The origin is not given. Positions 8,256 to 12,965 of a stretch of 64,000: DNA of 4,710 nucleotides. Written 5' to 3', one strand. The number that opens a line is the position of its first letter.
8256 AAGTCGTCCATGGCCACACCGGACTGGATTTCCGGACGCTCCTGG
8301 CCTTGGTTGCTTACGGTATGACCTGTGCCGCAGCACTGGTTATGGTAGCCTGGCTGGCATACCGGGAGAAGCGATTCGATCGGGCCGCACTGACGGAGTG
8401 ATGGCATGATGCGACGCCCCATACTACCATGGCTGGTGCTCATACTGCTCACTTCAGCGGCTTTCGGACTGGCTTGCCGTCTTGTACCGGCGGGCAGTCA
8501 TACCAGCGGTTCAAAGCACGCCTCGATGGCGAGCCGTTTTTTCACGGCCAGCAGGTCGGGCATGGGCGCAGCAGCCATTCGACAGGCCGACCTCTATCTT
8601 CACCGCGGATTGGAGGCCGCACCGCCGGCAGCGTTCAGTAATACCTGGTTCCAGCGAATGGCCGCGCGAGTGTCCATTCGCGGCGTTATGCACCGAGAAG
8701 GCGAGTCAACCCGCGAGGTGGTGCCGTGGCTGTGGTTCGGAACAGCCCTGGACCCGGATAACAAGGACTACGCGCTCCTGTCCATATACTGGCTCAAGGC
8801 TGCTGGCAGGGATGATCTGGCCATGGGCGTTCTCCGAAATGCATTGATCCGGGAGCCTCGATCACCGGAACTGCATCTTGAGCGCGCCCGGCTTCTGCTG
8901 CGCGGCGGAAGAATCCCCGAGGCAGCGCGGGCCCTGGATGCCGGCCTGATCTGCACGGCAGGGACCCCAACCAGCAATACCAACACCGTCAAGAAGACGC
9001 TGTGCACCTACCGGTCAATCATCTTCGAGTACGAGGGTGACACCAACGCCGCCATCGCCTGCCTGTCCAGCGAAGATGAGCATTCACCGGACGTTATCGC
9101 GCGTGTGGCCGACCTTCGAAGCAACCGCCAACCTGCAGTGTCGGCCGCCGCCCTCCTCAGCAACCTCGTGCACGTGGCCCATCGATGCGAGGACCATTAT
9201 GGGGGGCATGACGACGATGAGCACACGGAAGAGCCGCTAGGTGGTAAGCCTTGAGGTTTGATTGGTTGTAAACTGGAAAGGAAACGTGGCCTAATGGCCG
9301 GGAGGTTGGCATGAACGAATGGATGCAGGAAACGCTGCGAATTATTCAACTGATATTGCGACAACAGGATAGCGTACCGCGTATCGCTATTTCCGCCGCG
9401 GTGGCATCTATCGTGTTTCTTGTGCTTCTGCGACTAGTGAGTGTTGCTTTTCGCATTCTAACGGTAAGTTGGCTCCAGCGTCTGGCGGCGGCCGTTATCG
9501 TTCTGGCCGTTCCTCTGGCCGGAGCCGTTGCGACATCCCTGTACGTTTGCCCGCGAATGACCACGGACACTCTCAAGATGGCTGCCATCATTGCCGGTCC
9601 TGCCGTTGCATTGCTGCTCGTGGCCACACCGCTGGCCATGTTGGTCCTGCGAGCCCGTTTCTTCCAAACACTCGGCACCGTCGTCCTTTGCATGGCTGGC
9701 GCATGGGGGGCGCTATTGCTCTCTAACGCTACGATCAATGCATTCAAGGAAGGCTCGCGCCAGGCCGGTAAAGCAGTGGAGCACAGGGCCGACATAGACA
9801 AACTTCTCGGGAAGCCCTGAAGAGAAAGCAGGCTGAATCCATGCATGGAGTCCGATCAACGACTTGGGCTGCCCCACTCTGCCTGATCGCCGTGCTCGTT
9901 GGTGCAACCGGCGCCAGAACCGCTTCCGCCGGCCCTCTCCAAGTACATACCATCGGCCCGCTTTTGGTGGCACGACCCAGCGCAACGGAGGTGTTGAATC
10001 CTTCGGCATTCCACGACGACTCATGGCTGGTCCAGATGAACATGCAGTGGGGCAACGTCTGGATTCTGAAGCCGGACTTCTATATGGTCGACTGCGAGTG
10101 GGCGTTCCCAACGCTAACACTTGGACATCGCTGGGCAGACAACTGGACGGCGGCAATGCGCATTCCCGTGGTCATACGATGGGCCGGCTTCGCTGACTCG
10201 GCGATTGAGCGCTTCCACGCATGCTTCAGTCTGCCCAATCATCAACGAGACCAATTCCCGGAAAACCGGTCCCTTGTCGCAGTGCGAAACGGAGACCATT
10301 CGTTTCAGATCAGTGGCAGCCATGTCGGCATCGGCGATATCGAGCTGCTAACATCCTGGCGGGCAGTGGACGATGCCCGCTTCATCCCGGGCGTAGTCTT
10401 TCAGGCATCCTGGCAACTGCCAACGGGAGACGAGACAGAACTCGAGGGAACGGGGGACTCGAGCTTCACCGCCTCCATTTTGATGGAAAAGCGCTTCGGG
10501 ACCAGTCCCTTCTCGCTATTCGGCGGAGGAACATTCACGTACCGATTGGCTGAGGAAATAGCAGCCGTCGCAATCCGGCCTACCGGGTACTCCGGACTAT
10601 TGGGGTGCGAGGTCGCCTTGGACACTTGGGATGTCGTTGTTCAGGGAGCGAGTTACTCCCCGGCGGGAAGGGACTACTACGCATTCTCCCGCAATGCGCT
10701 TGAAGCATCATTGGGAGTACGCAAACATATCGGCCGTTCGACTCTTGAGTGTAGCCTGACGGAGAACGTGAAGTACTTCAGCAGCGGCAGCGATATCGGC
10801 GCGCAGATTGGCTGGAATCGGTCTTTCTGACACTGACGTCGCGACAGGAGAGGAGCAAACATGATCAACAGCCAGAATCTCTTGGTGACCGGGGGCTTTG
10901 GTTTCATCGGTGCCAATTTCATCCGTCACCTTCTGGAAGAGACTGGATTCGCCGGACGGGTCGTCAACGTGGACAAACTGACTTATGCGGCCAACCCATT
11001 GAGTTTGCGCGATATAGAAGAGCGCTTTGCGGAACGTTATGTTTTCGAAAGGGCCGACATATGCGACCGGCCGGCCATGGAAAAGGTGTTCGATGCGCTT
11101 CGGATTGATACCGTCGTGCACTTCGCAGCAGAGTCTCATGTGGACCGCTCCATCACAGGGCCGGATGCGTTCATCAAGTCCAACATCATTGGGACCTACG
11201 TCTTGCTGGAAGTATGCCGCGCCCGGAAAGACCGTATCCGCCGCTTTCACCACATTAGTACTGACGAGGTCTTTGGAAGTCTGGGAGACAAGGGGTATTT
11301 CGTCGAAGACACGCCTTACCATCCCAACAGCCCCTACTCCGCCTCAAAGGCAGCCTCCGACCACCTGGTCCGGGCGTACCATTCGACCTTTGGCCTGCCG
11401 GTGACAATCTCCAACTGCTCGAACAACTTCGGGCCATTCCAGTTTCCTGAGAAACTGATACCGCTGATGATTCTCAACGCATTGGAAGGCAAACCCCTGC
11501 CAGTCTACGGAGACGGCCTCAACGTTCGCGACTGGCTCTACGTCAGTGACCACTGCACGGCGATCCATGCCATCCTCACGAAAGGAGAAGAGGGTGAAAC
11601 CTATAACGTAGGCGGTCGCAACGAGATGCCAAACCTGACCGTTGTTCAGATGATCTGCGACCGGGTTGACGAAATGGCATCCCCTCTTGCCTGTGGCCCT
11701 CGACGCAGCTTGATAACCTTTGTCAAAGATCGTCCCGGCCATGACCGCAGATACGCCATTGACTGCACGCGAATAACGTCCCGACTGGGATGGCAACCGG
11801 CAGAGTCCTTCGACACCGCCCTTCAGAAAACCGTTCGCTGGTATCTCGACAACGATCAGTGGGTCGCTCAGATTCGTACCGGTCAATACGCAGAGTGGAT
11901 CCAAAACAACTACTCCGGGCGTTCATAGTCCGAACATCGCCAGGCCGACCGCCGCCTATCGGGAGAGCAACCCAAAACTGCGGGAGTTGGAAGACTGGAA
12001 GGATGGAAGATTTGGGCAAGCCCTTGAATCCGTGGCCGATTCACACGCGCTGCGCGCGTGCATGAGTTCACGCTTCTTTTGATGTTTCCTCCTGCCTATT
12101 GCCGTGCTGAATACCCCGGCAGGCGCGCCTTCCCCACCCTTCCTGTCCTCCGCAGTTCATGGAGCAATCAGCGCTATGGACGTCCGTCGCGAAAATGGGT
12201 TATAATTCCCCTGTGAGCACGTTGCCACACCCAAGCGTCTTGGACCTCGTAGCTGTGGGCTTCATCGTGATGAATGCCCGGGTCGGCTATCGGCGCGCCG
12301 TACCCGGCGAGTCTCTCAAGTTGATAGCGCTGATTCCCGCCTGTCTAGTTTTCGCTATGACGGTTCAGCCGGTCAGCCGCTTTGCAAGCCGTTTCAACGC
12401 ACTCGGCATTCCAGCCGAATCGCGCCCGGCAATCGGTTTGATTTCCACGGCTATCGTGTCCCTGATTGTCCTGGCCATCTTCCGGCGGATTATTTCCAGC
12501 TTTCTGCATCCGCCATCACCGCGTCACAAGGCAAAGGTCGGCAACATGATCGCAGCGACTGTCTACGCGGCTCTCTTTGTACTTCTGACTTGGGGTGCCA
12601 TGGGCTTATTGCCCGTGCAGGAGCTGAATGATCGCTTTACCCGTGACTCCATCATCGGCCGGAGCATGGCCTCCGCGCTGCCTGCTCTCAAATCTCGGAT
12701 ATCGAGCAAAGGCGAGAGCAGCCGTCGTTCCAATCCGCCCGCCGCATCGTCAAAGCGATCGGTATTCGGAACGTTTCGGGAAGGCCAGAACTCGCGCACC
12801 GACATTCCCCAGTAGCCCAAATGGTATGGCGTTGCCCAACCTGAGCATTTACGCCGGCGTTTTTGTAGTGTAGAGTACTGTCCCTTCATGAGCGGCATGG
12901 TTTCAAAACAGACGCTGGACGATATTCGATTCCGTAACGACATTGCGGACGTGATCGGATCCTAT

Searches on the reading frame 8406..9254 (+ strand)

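Call 51: search_protein_families(library=pfam, proteins=[window:8406-9254:+], max_evalue=0.0001)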
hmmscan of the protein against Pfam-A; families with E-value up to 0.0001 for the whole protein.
window:8406-9254:+ (282 aa): 2 families
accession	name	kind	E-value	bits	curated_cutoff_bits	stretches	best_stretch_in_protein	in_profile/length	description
PF14559.12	TPR_19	-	1.9e-05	25.3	25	1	132-181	3-52/68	Tetratricopeptide repeat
PF13432.12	TPR_16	-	9.5e-05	23.2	32.7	1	137-181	14-58/65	Tetratricopeptide repeat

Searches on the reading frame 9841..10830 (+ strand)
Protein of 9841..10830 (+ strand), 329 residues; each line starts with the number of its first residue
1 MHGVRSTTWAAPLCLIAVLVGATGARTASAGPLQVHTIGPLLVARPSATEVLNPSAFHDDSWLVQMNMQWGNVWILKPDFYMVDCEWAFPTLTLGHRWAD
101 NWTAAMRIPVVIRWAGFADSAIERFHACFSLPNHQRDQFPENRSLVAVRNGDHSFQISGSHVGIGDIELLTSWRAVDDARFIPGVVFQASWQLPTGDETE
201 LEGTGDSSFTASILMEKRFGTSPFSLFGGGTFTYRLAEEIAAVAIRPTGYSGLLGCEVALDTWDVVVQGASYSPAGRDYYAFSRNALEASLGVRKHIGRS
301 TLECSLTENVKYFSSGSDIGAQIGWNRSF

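Call 51: search_protein_families(library=pfam, proteins=[window:9841-10830:+], max_evalue=0.0001)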
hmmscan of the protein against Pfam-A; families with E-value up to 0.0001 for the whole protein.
window:9841-10830:+ (329 aa): 1 family
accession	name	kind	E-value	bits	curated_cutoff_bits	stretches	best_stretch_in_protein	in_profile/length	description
PF11383.14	DUF3187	-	3.3e-27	95.9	24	1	18-328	11-319/320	Protein of unknown function (DUF3187)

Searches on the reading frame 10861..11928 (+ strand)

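Call 51: search_protein_families(library=pfam, proteins=[window:10861-11928:+], max_evalue=0.0001)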
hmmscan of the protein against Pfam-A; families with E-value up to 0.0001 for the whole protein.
window:10861-11928:+ (355 aa): 6 families
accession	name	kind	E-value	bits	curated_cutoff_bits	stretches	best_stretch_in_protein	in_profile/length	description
PF16363.11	GDP_Man_Dehyd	-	1.3e-87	294.8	27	1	8-324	1-332/332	GDP-mannose 4,6 dehydratase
PF01370.27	Epimerase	-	1.1e-69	235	20.9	1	8-251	2-240/240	NAD dependent epimerase/dehydratase family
PF04321.23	RmlD_sub_bind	-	2e-14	53.8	27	1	6-176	2-142/287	RmlD substrate binding domain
PF01073.25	3Beta_HSD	-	8.2e-14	51.7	22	1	8-228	1-218/280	3-beta hydroxysteroid dehydrogenase/isomerase family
PF02719.21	Polysacc_synt_2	-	4e-13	49.7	20.2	1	7-136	1-130/293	Polysaccharide biosynthesis protein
PF07993.18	NAD_binding_4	-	7.4e-13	48.7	20.1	1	9-187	1-205/258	Male sterility protein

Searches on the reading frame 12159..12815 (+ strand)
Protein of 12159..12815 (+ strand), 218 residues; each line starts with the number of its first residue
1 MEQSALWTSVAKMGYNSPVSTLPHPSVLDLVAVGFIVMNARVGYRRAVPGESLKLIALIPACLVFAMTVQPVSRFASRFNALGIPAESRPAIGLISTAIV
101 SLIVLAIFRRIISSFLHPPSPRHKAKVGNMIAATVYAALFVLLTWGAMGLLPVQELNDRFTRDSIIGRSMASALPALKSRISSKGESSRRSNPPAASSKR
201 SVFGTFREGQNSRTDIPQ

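Call 51: search_protein_families(library=pfam, proteins=[window:12159-12815:+], max_evalue=0.0001)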
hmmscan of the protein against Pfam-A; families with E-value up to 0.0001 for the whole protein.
window:12159-12815:+ (218 aa): 1 family
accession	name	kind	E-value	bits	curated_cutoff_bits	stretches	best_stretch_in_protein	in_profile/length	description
PF02674.22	Colicin_V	-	7.8e-07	29.6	29.3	1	28-173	1-142/144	Colicin V production protein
